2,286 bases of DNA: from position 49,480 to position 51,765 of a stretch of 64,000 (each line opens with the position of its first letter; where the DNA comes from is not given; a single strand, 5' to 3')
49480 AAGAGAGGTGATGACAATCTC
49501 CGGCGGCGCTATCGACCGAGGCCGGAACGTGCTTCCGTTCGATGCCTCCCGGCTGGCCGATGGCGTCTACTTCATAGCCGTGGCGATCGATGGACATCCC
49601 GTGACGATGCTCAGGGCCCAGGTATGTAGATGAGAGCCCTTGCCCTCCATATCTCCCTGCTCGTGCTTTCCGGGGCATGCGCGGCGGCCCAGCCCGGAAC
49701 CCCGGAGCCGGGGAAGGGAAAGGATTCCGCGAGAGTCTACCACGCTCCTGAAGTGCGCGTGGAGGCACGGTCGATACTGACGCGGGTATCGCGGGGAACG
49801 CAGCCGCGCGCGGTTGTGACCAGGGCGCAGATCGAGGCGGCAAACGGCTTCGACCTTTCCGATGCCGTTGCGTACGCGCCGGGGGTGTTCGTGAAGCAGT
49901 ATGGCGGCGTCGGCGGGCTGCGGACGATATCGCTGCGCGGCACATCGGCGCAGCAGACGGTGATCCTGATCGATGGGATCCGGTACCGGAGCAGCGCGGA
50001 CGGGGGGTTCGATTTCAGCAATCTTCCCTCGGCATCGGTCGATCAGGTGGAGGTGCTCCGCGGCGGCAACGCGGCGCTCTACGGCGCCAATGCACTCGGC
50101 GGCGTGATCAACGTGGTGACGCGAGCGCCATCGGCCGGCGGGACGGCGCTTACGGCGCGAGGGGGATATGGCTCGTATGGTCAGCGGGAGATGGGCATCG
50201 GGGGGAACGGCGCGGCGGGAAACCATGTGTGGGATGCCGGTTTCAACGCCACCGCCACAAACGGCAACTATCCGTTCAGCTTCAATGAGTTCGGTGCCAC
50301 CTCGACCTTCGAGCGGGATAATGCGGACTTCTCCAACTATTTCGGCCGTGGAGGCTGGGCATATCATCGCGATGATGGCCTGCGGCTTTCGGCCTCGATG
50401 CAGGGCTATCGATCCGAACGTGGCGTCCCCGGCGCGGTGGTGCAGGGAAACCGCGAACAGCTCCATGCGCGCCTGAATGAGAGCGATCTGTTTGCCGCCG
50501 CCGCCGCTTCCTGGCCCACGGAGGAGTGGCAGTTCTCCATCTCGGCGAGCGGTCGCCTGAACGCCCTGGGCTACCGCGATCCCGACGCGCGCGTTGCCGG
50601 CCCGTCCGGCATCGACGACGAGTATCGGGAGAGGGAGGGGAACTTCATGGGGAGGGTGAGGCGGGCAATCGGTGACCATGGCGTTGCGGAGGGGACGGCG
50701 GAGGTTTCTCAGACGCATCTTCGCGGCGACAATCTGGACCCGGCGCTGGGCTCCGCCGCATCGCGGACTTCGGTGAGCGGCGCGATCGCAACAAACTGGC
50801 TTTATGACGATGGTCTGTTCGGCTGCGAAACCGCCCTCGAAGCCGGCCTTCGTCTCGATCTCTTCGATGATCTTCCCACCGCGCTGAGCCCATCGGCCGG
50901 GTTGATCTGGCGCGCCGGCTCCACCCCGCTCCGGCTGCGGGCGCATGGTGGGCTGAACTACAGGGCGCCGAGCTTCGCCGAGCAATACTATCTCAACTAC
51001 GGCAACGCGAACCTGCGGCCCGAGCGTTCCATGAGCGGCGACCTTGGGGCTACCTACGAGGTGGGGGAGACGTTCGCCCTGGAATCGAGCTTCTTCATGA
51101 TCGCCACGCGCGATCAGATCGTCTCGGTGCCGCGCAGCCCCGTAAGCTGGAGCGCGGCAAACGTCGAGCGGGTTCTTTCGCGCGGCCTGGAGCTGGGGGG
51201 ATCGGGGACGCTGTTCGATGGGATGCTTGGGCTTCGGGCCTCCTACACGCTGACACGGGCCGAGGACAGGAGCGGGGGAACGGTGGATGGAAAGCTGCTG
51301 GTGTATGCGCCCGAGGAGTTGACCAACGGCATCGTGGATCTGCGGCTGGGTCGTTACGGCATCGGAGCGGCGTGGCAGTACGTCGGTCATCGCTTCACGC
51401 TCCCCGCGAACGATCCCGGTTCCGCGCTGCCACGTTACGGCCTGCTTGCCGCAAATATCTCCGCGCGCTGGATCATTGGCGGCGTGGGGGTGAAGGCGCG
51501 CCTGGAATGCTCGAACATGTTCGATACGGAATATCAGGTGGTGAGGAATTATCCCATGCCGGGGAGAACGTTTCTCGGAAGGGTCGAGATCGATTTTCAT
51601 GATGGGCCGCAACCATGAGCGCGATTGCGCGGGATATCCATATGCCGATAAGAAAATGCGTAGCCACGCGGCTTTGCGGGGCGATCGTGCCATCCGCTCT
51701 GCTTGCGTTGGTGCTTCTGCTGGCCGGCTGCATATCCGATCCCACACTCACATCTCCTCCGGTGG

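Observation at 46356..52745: B12-riboswitch operon encodes an unusual surface corrinoid-capture set: T9SS-anchored beta-propeller, unknown T9SS cargo, TonB-dependent receptor and beta-propeller lipoprotein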

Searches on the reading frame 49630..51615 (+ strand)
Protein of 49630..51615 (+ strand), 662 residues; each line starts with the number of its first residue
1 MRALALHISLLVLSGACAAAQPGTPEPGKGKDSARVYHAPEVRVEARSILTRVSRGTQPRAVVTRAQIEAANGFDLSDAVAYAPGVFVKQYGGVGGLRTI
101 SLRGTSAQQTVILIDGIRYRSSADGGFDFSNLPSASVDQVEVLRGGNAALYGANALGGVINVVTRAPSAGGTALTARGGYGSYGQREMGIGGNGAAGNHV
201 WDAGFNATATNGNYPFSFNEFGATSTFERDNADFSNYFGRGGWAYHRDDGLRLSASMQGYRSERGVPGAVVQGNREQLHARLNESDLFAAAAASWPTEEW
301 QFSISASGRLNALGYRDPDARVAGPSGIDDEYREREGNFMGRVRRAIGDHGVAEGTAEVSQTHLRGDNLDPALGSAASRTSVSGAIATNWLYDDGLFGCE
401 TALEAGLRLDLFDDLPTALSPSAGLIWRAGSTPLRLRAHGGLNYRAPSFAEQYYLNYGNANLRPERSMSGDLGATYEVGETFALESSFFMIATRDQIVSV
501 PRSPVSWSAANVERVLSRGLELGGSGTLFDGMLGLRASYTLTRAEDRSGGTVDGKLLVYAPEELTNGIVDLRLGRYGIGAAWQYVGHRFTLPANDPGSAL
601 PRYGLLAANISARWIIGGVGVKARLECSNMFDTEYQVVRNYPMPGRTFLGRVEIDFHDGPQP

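Call 8: search_protein_families(library=pfam, proteins=[window:49630-51615:+], max_evalue=0.1)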
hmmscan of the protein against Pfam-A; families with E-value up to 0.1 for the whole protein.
window:49630-51615:+ (662 aa): 2 families
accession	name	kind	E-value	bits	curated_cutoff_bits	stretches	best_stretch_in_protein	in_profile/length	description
PF07715.20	Plug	-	7.8e-26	91.1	23.9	1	56-159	5-107/107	TonB-dependent Receptor Plug Domain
PF14905.12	OMP_b-brl_3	-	0.023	14.2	27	1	449-530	200-282/408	Outer membrane protein beta-barrel family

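Call 9: search_protein_families(library=ncbifam, proteins=[window:49630-51615:+], max_evalue=0.1)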
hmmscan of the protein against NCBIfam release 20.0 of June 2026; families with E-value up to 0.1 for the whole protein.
window:49630-51615:+ (662 aa): 33 families (the best 25 are shown)
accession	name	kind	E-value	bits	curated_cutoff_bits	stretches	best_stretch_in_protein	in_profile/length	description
TIGR01779.1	TonB-B12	equivalog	1.1e-54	186.1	599.7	1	59-649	48-607/614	TonB-dependent vitamin B12 receptor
TIGR01783.1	TonB-siderophor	subfamily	1.9e-35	122.6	223.5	2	60-214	6-157/649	TonB-dependent siderophore receptor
NF007926.1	PRK10641.1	equivalog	4.6e-35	121.2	836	2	58-207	46-202/617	TonB-dependent vitamin B12 receptor BtuB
TIGR01785.1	TonB-hemin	subfamily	1.5e-29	103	316.85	2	41-220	3-189/677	TonB-dependent heme/hemoglobin receptor family protein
NF010010.0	PRK13483.1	equivalog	1.3e-26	92.8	927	2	58-166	52-164/660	ligand-gated channel protein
NF010012.0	PRK13486.1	equivalog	4.6e-26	91.4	924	2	53-166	39-159/696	TonB-dependent receptor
NF010038.0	PRK13513.1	equivalog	9.4e-26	90.5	942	2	52-166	48-166/659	ligand-gated channel protein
TIGR01786.1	TonB-hemlactrns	subfamily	2.1e-25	89.2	323.75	2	59-168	24-137/719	TonB-dependent hemoglobin/transferrin/lactoferrin family receptor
NF049945.1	TonB_dep_FCYXU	equivalog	3e-18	65.8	825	1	99-257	97-249/697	TonB-dependent receptor, FCYXU motif-type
NF010011.0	PRK13484.1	equivalog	4.8e-18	64.8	1197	2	61-166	52-160/682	IreA family TonB-dependent siderophore receptor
NF038079.1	TonB_sider_MxcH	equivalog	1.3e-17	63.2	925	1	25-215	102-290/792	TonB-dependent siderophore myxochelin receptor MxcH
NF041535.1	TonB_rec_PqqU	equivalog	4.2e-16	58.4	1200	2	69-200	30-164/676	TonB-dependent receptor PqqU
NF010051.0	PRK13528.1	subfamily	4.9e-16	58.1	583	1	61-169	54-176/727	FepA family TonB-dependent siderophore receptor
NF010650.0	PRK14049.1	equivalog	9.5e-16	57.1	904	2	51-168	77-191/729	ferrioxamine B receptor precursor protein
NF007478.2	PRK10064.1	equivalog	3.5e-15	55.3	745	1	57-165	48-158/663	catecholate siderophore receptor CirA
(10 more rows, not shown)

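Call 68: search_solved_structures(query=window:49630-51615:+, max_evalue=0.001, show_alignments=1)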
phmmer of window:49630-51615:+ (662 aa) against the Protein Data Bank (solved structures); distinct sequences matched with E-value up to 0.001: 46.
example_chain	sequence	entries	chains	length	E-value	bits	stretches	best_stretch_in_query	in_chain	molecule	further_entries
8blw_A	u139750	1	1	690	3.7e-39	137.9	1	30-651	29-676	Vitamin B12 transporter BtuB1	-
1nqf_A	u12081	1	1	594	5.3e-26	94.5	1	57-187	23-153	Vitamin B12 receptor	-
3rgm_A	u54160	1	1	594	9e-26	93.7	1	57-187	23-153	Vitamin B12 transporter BtuB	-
3rgn_A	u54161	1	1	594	1e-25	93.5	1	57-187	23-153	Vitamin B12 transporter BtuB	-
1nqe_A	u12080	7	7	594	1.2e-25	93.3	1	57-187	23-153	Vitamin B12 receptor | Vitamin B12 transporter btuB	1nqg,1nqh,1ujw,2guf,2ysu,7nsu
3m8b_A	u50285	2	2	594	1.2e-25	93.3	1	58-187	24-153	Vitamin B12 transporter btuB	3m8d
2gsk_A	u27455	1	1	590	1.7e-25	92.8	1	58-187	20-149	Vitamin B12 transporter btuB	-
8bmx_C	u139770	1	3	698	2.3e-24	89.1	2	373-648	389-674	Putative TonB-linked outer membrane receptor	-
8p97_A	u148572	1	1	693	2.8e-22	82.2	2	438-648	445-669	TonB-dependent receptor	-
8p98_A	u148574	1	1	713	3.1e-22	82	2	438-648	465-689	Vitamin B12 transporter BtuB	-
9nn6_A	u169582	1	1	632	4.4e-14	55.1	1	57-166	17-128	Colicin I receptor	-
2hdf_A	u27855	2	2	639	4.6e-14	55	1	53-166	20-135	Colicin I receptor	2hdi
6i96_A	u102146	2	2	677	6.8e-14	54.5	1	56-194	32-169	Metal-pseudopaline receptor CntO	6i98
9gbc_A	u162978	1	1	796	9.2e-14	54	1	46-187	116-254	TonB-linked outer membrane receptor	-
8b43_A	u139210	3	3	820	1.2e-13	53.6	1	56-194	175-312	Metal-pseudopaline receptor CntO | Ferrioxamine receptor FoxA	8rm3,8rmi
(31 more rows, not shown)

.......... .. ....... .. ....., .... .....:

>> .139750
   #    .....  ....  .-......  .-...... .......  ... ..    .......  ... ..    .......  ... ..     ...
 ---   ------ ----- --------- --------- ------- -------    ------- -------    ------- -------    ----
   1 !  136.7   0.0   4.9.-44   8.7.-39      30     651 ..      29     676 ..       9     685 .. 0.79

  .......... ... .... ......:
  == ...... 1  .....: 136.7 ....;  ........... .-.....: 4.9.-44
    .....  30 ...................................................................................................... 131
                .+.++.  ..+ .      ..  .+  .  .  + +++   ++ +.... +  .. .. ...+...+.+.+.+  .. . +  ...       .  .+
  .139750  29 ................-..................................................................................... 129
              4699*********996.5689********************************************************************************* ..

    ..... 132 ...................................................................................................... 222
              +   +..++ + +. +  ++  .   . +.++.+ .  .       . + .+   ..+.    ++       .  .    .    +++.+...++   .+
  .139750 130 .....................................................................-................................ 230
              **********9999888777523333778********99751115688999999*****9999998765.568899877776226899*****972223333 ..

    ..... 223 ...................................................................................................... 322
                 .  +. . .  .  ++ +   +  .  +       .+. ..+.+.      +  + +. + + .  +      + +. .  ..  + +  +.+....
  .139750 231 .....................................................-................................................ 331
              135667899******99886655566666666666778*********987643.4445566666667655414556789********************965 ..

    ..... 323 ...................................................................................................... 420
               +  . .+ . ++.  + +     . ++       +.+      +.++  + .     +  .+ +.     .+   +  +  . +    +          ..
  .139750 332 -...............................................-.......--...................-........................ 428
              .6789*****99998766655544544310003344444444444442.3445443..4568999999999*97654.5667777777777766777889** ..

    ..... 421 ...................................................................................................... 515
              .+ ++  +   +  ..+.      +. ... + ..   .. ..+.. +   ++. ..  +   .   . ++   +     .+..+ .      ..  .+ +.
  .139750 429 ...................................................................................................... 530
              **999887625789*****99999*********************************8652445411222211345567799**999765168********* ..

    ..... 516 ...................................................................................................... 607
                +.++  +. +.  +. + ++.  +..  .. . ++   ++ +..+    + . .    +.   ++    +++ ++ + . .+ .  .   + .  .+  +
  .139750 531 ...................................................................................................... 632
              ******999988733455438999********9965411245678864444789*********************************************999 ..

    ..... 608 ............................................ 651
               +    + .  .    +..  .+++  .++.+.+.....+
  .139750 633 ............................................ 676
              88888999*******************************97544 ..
